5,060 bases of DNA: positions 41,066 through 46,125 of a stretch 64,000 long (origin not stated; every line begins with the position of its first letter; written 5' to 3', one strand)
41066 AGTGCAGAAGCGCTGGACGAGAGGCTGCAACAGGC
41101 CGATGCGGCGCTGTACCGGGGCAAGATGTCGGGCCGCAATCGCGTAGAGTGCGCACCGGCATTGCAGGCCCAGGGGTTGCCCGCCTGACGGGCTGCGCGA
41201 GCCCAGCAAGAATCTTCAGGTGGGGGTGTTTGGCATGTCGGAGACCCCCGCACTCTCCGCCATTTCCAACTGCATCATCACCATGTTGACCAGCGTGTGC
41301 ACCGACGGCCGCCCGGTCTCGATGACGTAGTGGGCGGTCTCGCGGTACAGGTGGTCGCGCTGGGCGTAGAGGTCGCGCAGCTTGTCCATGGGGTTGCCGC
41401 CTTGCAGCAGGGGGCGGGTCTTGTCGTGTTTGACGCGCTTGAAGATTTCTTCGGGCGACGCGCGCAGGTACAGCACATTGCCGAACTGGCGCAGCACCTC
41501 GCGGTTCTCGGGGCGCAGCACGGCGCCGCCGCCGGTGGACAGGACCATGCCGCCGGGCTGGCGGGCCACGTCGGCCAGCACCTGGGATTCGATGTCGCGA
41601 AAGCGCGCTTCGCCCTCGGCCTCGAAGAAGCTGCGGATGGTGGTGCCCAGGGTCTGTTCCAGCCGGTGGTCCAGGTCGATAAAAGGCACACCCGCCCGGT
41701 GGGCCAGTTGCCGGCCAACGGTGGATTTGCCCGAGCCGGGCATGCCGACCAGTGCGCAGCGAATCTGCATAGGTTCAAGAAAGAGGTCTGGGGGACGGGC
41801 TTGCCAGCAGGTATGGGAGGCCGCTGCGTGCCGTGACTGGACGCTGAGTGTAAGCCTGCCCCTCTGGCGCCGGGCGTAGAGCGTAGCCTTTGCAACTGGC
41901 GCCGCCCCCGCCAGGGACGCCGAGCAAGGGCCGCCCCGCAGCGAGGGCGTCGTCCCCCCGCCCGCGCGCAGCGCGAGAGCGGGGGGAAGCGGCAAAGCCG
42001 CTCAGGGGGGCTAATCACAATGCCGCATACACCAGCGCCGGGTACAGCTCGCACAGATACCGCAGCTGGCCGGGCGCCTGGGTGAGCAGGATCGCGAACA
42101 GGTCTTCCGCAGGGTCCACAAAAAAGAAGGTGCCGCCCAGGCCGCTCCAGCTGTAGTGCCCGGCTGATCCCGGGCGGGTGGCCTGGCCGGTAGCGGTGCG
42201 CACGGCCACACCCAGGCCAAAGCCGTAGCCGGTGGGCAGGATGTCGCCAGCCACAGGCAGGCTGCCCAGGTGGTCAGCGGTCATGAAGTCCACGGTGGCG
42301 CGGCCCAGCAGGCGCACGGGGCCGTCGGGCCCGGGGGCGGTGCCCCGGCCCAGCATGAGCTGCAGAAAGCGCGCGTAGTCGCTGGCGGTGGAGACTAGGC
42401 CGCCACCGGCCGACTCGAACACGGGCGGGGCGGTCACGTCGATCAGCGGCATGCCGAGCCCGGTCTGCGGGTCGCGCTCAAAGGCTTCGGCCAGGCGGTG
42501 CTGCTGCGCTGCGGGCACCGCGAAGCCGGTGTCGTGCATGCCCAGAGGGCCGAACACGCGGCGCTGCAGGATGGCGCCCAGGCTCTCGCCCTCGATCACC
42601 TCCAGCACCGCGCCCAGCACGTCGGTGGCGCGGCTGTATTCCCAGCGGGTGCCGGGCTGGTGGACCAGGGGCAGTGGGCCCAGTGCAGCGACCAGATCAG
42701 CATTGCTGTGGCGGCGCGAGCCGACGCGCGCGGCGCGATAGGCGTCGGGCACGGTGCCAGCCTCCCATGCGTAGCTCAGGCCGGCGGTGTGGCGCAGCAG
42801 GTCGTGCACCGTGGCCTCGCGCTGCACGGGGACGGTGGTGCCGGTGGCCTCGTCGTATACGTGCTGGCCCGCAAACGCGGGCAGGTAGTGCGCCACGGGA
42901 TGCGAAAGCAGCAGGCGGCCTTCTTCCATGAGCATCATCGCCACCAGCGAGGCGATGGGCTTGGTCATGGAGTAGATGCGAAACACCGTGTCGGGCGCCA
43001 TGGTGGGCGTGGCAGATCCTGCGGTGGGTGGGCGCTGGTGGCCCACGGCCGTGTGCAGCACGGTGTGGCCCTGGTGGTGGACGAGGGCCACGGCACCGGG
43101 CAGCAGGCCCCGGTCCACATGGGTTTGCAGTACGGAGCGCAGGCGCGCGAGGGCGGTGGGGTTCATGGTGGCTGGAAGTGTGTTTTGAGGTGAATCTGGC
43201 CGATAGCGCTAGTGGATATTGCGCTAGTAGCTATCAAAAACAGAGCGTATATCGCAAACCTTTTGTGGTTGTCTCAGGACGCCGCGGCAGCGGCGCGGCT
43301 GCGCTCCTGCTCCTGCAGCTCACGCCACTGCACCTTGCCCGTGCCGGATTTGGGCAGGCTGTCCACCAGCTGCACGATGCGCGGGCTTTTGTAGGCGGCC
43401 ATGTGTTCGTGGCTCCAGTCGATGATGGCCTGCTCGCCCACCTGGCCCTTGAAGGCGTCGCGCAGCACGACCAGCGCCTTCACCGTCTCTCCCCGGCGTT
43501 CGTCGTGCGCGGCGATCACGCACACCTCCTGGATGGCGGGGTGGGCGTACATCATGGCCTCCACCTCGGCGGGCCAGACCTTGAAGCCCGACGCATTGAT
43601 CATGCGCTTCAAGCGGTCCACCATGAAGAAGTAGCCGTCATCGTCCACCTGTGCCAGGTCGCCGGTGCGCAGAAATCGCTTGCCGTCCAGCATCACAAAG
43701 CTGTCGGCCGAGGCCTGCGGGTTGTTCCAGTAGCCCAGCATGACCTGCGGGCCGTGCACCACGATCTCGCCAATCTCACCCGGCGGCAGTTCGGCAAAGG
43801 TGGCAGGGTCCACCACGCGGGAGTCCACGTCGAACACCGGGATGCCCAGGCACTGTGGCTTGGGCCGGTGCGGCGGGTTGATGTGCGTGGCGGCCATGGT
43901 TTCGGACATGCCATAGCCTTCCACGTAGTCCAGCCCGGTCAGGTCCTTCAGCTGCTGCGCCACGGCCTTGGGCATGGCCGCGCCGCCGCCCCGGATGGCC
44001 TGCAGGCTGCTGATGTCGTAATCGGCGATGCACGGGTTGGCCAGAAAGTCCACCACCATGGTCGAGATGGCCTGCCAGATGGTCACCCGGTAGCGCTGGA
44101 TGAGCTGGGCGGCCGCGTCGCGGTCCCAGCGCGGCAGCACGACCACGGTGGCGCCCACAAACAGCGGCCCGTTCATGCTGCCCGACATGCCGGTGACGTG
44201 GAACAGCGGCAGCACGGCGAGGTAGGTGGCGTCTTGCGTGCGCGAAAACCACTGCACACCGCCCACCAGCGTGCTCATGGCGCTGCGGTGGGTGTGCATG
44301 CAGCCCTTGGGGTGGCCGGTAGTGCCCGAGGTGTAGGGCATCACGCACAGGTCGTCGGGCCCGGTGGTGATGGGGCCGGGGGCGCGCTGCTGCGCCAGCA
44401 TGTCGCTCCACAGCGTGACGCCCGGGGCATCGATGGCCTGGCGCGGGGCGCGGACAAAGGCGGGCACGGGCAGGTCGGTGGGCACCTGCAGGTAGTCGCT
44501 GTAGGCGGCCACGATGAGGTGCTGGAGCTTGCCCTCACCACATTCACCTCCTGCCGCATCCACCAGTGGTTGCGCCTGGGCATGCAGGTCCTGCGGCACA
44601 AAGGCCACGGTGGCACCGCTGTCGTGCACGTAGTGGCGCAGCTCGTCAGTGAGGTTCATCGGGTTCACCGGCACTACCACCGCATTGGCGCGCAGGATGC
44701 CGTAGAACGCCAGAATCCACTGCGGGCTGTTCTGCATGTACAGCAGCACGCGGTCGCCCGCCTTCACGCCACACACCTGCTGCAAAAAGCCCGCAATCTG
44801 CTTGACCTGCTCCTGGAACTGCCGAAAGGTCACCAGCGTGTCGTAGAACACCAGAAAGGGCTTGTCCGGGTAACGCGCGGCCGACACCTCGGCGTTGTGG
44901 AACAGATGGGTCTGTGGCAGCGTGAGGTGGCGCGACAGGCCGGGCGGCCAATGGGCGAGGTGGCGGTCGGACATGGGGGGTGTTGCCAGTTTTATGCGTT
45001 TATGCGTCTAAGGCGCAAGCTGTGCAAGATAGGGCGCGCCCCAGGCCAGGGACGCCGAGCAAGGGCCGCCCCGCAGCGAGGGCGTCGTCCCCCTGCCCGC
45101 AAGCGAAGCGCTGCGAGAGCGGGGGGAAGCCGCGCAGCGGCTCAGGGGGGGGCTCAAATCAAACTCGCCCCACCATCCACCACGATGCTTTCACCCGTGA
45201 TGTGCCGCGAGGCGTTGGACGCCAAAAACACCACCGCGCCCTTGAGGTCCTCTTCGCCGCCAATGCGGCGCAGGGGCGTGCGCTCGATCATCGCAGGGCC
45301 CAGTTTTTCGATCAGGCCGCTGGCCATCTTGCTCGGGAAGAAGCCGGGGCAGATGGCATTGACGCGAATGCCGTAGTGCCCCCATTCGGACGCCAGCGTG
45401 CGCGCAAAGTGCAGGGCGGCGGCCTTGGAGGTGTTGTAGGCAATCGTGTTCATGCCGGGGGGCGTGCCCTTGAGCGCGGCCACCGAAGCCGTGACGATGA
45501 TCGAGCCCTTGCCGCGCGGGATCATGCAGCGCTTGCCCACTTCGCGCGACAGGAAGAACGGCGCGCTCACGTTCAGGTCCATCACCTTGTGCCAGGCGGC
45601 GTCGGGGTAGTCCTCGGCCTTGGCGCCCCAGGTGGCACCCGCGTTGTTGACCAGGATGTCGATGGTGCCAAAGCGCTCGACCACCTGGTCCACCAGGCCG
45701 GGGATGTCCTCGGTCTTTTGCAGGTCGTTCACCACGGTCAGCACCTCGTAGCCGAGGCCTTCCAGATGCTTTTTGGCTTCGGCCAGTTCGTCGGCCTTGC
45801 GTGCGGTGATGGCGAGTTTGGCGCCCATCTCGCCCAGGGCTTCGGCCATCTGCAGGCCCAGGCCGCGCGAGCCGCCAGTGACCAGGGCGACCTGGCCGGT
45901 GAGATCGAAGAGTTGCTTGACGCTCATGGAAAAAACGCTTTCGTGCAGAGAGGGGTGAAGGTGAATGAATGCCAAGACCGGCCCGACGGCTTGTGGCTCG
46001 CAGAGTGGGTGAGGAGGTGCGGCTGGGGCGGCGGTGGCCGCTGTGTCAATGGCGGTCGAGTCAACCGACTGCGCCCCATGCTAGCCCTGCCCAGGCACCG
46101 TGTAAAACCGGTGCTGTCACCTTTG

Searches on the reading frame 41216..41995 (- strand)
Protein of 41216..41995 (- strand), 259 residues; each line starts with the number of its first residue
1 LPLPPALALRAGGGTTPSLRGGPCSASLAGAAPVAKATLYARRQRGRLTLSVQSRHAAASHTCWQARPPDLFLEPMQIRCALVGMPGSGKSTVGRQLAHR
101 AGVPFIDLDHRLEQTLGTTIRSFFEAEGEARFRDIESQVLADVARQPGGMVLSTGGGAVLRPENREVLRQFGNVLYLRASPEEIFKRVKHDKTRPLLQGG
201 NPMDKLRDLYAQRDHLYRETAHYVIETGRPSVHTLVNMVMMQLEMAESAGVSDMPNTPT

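Call 78: search_protein_families(library=pfam, max_evalue=0.00001, proteins=[window:41216-41995:-])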
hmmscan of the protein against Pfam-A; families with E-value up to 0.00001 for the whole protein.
window:41216-41995:- (259 aa): 4 families
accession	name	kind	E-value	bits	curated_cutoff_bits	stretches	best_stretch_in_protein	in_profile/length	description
PF01202.28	SKI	-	6.2e-50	169.9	22.1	1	86-240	1-155/159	Shikimate kinase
PF13238.12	AAA_18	-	3.2e-08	34.5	29.4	1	82-193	3-113/128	AAA domain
PF13671.12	AAA_33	-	2.2e-07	31.7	27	1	82-189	4-116/143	AAA domain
PF13207.12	AAA_17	-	5.9e-07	30.3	27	1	83-194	1-125/136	AAA domain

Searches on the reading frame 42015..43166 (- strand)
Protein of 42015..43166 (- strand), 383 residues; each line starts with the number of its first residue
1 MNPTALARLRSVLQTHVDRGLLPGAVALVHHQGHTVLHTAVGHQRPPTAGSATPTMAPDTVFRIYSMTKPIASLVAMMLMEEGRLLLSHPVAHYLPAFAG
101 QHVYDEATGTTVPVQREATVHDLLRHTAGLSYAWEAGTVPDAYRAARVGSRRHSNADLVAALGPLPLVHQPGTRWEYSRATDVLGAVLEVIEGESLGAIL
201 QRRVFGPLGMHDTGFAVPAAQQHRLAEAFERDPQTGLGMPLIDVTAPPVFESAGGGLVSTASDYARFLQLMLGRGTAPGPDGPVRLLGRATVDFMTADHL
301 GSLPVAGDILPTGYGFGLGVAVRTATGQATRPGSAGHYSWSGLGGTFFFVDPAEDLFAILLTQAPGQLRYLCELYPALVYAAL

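Call 78: search_protein_families(library=pfam, max_evalue=0.00001, proteins=[window:42015-43166:-])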
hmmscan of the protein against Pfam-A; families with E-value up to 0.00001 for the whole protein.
window:42015-43166:- (383 aa): 1 family
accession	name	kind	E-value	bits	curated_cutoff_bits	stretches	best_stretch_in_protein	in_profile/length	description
PF00144.29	Beta-lactamase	-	5e-64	217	27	1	10-373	2-319/329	Beta-lactamase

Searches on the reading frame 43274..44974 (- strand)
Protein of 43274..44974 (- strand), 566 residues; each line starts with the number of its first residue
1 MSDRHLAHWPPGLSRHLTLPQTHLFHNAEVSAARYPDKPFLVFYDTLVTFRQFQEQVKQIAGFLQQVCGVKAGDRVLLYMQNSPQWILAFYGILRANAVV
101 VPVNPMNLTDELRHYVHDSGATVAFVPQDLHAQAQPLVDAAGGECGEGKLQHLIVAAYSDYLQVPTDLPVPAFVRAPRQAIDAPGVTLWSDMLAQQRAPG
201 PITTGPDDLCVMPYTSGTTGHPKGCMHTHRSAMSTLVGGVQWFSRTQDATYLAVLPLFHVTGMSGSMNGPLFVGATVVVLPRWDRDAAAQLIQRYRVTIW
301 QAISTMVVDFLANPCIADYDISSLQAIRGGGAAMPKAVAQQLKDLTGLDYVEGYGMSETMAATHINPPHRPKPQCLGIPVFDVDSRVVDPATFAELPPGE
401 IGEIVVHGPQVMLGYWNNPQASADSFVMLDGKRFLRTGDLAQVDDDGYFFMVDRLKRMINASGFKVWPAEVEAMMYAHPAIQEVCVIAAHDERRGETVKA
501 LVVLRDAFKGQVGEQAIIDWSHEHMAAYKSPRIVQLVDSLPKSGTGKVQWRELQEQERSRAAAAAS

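Call 78: search_protein_families(library=pfam, max_evalue=0.00001, proteins=[window:43274-44974:-])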
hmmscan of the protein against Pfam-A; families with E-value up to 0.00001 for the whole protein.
window:43274-44974:- (566 aa): 2 families
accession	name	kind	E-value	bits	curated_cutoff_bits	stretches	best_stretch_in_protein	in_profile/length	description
PF00501.34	AMP-binding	-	2.2e-96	323.4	29.9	1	29-416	2-384/384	AMP-binding enzyme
PF13193.12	AMP-binding_C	-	2.8e-19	70.2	24.5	1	470-547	1-76/76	AMP-binding enzyme C-terminal domain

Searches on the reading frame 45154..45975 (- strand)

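Call 78: search_protein_families(library=pfam, max_evalue=0.00001, proteins=[window:45154-45975:-])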
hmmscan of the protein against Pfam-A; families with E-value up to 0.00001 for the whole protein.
window:45154-45975:- (273 aa): 4 families
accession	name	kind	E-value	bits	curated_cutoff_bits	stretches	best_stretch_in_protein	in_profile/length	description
PF13561.12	adh_short_C2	-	1.5e-57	195.3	27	1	37-270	6-235/236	Enoyl-(Acyl carrier protein) reductase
PF00106.31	adh_short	-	2.3e-53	181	26.6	1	28-221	1-190/195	short chain dehydrogenase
PF08659.16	KR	-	1.3e-11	45.1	22.6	1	30-187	3-159/180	KR domain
PF23441.1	SDR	-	5.8e-06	26.3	27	1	27-272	7-257/258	SDR-like rossmann domain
